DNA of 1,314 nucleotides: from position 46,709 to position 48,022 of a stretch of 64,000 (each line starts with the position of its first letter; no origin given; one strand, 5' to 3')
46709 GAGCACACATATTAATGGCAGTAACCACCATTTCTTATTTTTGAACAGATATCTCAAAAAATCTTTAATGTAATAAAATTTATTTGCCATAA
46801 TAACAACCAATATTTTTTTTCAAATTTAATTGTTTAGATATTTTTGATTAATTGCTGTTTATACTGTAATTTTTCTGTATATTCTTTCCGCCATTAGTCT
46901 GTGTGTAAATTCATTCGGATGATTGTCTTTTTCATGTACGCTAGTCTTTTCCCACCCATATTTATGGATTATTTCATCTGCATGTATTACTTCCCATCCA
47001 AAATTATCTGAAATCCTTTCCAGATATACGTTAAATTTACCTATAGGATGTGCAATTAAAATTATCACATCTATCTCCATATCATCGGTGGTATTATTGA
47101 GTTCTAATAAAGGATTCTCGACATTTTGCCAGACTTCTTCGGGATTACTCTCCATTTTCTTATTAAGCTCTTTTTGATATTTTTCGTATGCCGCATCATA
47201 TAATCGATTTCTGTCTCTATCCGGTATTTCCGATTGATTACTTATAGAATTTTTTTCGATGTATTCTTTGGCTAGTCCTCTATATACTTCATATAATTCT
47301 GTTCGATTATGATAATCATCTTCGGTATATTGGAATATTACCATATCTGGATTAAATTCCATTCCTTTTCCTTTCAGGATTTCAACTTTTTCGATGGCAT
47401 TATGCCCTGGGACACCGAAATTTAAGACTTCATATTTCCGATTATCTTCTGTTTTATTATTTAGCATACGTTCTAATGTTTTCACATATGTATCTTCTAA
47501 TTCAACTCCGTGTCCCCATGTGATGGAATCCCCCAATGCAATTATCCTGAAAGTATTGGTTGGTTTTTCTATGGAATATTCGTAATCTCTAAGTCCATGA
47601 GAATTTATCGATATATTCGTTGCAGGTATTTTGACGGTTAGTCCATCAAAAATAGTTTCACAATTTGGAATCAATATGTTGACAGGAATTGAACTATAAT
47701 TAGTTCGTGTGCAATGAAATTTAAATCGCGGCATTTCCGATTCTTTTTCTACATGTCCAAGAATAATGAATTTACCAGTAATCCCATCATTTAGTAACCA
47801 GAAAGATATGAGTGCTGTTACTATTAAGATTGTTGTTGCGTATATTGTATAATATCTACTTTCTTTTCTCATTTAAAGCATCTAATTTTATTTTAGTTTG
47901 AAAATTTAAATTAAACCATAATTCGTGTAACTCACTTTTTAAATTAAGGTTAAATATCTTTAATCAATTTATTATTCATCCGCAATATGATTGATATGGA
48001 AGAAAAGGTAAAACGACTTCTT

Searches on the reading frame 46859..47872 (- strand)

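Call 39: search_protein_families(library=pfam, max_evalue=0.01, proteins=[window:46859-47872:-])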
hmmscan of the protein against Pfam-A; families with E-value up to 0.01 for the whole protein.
window:46859-47872:- (337 aa): 3 families
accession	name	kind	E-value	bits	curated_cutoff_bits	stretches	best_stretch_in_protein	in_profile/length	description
PF13472.12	Lipase_GDSL_2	-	1.3e-06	29.5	32.9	1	112-240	1-135/178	GDSL-like Lipase/Acylhydrolase family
PF00657.28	Lipase_GDSL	-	8.8e-06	26.4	23.6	1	110-331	1-208/208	GDSL-like Lipase/Acylhydrolase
PF25182.1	NonGDSL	-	0.005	16.6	80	1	105-196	25-116/220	Non-GDSL lipase-like family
